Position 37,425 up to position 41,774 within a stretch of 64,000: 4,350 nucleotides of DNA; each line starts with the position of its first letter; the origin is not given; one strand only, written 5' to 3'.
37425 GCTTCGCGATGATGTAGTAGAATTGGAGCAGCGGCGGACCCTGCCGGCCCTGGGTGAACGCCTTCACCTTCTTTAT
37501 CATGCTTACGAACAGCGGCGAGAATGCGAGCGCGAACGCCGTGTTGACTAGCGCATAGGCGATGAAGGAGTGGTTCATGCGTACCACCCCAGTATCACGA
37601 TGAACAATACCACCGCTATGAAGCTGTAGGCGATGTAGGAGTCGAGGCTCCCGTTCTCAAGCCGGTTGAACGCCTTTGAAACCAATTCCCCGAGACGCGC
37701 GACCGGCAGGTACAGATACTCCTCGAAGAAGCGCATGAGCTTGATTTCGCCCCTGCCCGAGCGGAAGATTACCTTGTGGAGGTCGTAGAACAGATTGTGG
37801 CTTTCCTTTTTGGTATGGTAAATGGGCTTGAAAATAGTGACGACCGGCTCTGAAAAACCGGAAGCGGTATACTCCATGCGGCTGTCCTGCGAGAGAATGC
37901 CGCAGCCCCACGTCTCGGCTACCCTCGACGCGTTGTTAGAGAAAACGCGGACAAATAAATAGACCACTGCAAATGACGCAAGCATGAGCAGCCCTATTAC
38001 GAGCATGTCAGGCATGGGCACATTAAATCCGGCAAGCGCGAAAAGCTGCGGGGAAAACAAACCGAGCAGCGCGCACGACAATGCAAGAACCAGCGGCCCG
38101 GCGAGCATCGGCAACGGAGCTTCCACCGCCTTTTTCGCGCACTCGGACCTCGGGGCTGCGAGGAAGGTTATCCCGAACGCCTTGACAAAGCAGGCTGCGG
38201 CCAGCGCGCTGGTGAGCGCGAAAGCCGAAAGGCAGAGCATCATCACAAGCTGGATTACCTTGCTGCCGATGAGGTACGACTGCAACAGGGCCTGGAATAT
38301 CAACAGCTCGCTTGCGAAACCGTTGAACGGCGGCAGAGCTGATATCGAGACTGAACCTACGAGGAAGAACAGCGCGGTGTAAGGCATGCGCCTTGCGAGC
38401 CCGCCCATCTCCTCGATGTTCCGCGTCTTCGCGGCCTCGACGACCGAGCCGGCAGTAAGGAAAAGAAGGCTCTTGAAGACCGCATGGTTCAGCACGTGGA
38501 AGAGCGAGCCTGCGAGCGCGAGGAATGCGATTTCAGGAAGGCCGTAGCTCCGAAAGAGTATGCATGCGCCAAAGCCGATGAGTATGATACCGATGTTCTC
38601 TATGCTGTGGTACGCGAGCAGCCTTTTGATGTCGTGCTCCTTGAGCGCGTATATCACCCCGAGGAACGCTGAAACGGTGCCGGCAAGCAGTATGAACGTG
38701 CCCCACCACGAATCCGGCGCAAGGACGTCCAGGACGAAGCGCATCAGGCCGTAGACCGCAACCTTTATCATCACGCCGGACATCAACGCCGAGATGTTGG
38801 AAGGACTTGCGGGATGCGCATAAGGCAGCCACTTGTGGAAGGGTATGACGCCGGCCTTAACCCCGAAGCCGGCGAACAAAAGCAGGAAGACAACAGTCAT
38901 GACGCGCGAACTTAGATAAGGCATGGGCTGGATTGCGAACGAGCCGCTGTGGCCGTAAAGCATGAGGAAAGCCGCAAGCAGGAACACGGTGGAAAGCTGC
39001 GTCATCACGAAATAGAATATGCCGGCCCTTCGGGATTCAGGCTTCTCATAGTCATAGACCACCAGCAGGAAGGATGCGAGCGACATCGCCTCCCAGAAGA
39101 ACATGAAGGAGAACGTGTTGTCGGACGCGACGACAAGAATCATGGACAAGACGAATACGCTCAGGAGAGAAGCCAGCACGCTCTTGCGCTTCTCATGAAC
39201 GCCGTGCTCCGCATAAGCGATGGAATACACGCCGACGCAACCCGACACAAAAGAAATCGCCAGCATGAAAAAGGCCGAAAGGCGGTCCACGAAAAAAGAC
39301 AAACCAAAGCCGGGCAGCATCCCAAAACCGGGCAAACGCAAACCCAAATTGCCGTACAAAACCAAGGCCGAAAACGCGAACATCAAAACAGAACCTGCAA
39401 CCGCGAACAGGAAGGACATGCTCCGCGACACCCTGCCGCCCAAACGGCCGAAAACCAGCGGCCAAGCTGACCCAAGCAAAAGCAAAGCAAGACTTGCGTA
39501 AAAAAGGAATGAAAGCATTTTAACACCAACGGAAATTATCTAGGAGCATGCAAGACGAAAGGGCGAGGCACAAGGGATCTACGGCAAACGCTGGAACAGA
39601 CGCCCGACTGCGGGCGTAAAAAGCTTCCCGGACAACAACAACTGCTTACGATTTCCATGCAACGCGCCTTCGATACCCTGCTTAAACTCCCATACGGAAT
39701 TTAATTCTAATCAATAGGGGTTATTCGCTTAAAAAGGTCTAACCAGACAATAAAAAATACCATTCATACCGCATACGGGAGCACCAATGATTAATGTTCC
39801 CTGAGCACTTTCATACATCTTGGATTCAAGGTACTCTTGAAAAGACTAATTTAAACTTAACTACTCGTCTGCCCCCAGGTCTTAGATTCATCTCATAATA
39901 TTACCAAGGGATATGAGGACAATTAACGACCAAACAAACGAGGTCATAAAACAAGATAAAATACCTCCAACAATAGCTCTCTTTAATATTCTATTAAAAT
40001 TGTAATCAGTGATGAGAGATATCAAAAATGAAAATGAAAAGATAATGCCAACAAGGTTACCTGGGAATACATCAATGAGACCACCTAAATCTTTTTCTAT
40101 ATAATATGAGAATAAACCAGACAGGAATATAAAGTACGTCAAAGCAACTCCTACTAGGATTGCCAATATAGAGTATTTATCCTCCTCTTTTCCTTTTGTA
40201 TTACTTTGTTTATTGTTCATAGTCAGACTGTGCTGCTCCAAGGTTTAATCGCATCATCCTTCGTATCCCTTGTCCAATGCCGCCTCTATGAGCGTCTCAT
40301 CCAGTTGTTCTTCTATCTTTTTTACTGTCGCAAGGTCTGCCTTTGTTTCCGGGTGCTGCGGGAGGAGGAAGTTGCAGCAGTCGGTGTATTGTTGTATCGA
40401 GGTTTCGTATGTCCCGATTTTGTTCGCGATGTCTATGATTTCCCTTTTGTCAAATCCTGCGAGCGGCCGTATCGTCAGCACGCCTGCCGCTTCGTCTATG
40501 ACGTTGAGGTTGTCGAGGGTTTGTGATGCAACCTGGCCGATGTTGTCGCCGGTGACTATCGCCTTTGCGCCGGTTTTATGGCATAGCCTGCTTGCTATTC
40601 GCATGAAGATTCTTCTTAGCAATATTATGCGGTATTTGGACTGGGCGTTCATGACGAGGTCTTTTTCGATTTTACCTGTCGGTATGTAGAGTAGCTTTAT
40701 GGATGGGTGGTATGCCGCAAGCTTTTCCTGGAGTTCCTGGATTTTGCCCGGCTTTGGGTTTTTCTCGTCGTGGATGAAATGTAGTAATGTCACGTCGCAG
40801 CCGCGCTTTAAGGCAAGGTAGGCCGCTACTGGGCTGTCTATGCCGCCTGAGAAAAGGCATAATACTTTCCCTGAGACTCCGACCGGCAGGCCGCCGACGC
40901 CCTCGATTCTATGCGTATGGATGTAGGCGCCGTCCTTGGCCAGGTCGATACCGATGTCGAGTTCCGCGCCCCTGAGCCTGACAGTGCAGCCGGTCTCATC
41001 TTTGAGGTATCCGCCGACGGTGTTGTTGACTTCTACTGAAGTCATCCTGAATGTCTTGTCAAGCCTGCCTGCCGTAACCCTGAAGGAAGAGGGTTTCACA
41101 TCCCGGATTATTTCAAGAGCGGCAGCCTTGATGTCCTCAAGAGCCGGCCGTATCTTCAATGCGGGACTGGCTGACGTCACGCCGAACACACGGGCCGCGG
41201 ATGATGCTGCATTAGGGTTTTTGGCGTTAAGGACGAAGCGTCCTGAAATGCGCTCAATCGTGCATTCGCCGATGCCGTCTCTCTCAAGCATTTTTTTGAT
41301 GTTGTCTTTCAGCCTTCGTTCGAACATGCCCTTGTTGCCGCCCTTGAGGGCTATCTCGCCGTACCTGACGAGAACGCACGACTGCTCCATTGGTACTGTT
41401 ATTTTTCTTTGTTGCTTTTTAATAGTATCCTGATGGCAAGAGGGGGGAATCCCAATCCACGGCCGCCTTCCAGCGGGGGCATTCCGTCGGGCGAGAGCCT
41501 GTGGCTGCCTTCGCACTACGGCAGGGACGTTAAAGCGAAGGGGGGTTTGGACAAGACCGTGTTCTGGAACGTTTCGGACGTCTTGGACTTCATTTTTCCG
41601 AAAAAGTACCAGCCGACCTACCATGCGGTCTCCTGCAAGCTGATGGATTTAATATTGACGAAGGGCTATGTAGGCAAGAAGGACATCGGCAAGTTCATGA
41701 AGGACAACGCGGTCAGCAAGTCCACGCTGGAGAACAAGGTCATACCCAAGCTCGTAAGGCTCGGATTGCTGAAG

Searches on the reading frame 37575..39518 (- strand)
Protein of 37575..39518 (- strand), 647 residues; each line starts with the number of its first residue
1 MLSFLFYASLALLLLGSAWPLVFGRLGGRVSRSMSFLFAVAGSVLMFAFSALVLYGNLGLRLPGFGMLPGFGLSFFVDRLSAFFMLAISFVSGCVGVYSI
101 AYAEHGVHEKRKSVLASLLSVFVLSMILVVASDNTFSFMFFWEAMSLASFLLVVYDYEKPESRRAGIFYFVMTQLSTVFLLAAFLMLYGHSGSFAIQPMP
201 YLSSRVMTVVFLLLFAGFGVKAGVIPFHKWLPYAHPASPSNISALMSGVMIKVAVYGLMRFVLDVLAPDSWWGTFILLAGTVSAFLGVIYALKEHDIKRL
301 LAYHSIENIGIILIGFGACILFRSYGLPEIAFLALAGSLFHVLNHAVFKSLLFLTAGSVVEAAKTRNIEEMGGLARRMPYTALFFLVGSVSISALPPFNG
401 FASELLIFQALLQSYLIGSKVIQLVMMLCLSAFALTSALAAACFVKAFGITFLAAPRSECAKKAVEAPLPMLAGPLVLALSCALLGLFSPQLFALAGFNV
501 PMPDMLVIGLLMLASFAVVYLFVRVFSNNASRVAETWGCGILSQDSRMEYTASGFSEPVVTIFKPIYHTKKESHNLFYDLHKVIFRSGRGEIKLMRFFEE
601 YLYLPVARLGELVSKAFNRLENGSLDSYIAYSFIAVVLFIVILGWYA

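Call 50: search_protein_families(library=pfam, proteins=[window:37575-39518:-], max_evalue=0.001)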
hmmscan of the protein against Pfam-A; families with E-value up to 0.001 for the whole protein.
window:37575-39518:- (647 aa): 2 families
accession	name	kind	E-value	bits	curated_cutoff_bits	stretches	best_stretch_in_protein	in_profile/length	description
PF00361.26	Proton_antipo_M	-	5e-64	216.8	21.5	1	132-422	1-286/294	NADH:quinone oxidoreductase/Mrp antiporter, TM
PF00662.26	Proton_antipo_N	-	9.8e-07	29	24.5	1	73-105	11-43/51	NADH-Ubiquinone oxidoreductase (complex I), chain 5 N-terminus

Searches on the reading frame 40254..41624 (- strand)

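Call 50: search_protein_families(library=pfam, proteins=[window:40254-41624:-], max_evalue=0.001)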
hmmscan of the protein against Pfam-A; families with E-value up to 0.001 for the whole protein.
window:40254-41624:- (456 aa): 6 families
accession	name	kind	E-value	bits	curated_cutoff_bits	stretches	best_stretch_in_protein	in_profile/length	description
PF02568.20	ThiI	-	4.7e-66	222.6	20.5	1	249-441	1-195/197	Thiamine biosynthesis protein (ThiI)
PF22025.1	ThiI_fer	-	6.4e-17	62.2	25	1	84-153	2-72/72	ThiI ferredoxin-like domain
PF02926.22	THUMP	-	1.1e-09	39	20.6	1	162-235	4-81/84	THUMP domain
PF06508.19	QueC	-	1e-07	32.1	22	1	253-411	1-182/210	Queuosine biosynthesis protein QueC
PF03054.22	tRNA_Me_trans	-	0.00027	21.1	20.6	0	253-284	2-33/202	tRNA methyl transferase HUP domain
PF24167.1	DUF7411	-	0.00047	20.2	28.7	0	253-403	2-147/194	Family of unknown function (DUF7411)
